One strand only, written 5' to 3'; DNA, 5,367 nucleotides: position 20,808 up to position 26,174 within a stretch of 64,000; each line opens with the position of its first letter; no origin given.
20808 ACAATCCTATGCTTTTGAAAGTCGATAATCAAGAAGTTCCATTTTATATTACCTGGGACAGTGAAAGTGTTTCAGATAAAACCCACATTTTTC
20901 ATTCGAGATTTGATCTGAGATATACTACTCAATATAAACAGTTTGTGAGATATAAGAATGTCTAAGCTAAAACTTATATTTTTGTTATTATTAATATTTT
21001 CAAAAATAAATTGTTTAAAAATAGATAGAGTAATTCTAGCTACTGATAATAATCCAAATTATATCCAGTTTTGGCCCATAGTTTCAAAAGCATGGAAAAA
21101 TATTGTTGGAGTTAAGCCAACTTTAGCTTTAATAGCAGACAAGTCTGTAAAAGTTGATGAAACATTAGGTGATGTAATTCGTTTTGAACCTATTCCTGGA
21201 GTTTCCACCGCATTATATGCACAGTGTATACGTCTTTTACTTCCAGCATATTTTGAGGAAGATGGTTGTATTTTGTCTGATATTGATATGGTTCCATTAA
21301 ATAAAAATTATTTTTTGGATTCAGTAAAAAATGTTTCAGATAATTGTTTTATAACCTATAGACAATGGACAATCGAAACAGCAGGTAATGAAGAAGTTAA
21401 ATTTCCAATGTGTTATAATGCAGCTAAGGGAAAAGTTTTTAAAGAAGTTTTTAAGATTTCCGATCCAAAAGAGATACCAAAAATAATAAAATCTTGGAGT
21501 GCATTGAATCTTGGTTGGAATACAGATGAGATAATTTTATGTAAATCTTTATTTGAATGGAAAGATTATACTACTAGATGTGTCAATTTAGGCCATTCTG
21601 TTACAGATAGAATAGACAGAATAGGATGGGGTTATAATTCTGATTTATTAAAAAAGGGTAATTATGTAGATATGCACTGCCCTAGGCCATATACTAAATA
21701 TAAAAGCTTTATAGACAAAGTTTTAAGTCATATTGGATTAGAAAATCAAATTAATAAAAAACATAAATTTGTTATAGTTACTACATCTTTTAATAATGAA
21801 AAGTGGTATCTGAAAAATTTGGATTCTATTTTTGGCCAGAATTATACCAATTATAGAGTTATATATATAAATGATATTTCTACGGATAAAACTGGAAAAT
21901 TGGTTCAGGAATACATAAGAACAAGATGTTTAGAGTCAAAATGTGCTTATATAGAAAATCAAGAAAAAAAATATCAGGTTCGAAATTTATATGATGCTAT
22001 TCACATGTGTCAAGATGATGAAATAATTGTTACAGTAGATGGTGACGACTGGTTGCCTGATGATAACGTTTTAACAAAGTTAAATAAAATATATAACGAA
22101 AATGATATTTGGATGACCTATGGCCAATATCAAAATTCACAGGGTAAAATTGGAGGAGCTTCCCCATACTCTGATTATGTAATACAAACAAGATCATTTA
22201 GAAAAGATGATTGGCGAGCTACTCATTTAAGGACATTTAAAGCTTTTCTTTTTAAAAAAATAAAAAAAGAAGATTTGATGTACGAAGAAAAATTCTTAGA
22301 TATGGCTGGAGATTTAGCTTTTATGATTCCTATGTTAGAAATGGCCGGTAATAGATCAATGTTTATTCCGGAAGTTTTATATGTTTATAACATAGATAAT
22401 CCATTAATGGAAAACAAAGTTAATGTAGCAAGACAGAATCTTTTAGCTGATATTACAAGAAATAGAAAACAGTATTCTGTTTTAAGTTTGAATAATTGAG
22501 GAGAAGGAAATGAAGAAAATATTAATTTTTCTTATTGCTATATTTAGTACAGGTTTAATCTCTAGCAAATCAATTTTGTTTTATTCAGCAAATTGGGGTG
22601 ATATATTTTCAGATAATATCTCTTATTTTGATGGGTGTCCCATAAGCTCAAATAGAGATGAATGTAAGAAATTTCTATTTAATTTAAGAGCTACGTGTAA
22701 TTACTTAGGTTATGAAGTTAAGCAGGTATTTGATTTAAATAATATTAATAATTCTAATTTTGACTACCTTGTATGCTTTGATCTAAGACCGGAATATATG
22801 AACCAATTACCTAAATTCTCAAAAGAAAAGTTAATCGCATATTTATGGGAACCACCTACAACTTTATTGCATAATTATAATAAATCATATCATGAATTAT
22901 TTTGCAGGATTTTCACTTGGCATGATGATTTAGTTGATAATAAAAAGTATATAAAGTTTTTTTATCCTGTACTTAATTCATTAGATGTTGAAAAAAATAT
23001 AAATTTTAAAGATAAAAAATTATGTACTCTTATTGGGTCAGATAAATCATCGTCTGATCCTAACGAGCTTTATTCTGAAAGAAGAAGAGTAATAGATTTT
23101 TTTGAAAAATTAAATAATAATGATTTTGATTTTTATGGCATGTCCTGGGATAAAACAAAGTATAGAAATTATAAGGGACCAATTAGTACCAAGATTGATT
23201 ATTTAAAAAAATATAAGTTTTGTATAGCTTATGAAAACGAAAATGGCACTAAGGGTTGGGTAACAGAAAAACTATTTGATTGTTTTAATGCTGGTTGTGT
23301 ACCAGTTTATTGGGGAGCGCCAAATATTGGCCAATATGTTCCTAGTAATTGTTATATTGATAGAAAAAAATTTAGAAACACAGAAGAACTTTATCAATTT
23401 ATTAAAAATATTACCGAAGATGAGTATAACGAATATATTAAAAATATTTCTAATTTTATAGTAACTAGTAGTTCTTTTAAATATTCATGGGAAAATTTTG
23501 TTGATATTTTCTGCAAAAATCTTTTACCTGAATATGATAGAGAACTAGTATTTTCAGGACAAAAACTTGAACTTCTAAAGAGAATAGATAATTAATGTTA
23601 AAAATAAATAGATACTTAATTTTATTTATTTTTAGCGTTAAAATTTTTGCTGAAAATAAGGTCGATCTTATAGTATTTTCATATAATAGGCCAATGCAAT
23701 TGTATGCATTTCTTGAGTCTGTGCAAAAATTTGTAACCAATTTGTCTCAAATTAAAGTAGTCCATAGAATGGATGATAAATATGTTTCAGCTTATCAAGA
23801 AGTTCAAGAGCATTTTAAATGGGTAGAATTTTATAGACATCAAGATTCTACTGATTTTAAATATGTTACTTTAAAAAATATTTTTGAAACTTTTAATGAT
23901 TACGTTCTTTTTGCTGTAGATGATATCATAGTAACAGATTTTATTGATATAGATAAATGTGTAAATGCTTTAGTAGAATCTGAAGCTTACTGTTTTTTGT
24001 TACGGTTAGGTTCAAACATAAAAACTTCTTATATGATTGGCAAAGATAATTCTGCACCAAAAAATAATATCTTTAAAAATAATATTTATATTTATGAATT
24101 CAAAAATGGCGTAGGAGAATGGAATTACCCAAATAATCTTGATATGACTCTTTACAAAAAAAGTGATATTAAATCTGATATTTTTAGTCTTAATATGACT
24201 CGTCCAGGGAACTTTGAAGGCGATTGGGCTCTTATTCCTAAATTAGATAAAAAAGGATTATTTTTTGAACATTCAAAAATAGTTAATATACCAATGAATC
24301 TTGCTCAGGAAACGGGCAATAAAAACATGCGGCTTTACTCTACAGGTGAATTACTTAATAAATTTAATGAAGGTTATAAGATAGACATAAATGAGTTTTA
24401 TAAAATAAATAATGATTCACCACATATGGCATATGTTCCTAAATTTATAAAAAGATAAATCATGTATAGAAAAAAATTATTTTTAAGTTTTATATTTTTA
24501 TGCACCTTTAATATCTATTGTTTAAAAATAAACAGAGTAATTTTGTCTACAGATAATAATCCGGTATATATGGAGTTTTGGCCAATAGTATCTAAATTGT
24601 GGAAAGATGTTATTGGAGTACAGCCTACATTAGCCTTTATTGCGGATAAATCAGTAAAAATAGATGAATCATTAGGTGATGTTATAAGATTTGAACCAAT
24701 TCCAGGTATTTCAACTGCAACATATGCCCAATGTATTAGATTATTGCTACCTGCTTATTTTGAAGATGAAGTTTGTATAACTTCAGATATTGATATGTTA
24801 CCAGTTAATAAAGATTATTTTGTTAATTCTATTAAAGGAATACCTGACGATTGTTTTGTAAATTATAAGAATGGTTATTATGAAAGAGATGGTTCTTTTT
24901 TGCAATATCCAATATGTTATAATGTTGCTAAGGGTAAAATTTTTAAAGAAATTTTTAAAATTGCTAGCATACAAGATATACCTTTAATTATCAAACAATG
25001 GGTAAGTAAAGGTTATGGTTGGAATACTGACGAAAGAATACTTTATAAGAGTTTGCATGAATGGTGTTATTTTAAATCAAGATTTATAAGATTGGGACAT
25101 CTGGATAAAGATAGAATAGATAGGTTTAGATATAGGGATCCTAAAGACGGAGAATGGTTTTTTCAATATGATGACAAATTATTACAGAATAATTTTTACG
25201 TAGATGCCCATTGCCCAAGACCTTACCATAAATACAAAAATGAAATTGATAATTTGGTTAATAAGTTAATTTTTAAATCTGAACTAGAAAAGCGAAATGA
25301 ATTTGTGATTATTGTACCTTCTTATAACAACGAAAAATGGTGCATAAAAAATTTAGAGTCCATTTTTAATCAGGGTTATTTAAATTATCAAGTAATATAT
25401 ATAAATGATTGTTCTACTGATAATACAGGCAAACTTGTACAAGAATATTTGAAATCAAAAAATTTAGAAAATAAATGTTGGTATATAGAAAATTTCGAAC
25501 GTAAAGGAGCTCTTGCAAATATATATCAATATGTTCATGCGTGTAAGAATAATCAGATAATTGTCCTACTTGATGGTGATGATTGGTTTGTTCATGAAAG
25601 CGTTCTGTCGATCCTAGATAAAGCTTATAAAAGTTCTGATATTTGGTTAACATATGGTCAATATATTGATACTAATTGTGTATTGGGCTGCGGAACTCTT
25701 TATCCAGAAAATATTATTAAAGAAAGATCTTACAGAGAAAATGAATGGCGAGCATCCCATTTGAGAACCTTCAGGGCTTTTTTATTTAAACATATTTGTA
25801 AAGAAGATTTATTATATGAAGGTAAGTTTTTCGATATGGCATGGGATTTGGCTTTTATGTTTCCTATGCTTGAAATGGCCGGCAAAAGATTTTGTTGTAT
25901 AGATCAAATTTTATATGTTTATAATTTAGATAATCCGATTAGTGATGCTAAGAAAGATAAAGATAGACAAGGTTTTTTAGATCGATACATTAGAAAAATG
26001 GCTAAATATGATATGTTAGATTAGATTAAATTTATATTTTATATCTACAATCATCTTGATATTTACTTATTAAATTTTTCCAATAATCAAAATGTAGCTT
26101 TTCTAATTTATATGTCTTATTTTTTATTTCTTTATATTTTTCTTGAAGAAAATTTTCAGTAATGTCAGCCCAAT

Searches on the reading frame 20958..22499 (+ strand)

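Call 67: search_protein_families(library=pfam, proteins=[window:20958-22499:+], max_evalue=0.01)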
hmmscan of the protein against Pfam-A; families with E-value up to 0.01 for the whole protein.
window:20958-22499:+ (513 aa): 2 families
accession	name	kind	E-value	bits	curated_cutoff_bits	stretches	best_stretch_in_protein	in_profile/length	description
PF00535.33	Glycos_transf_2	-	1.5e-17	64.5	23.3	1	273-424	2-152/168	Glycosyl transferase family 2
PF13641.12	Glyco_tranf_2_3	-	6.2e-06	26.8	27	1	271-379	3-111/230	Glycosyltransferase like family 2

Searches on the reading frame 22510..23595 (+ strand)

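Call 67: search_protein_families(library=pfam, proteins=[window:22510-23595:+], max_evalue=0.01)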
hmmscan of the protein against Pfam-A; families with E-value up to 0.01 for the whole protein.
window:22510-23595:+ (361 aa): 2 families
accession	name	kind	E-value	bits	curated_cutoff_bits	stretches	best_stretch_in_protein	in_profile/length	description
PF00852.26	Glyco_transf_10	-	1.1e-15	58.2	23.9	1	196-336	23-161/182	Glycosyltransferase family 10 (fucosyltransferase) C-term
PF03016.20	Exostosin_GT47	-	0.0041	16.9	33.4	1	197-266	195-255/293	Exostosin GT47 domain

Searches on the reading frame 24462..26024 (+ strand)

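Call 3: search_protein_families(library=pfam, proteins=[window:24462-26024:+], max_evalue=0.01)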
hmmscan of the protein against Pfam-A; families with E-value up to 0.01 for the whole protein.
window:24462-26024:+ (520 aa): 3 families
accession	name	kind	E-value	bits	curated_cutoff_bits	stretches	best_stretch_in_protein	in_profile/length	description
PF00535.33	Glycos_transf_2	-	7e-19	68.8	23.3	1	283-391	2-106/168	Glycosyl transferase family 2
PF13641.12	Glyco_tranf_2_3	-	8.8e-07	29.6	27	1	281-374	3-97/230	Glycosyltransferase like family 2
PF24496.1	DUF7588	-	0.0042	17.3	27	0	326-369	5-48/65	Domain of unknown function (DUF7588)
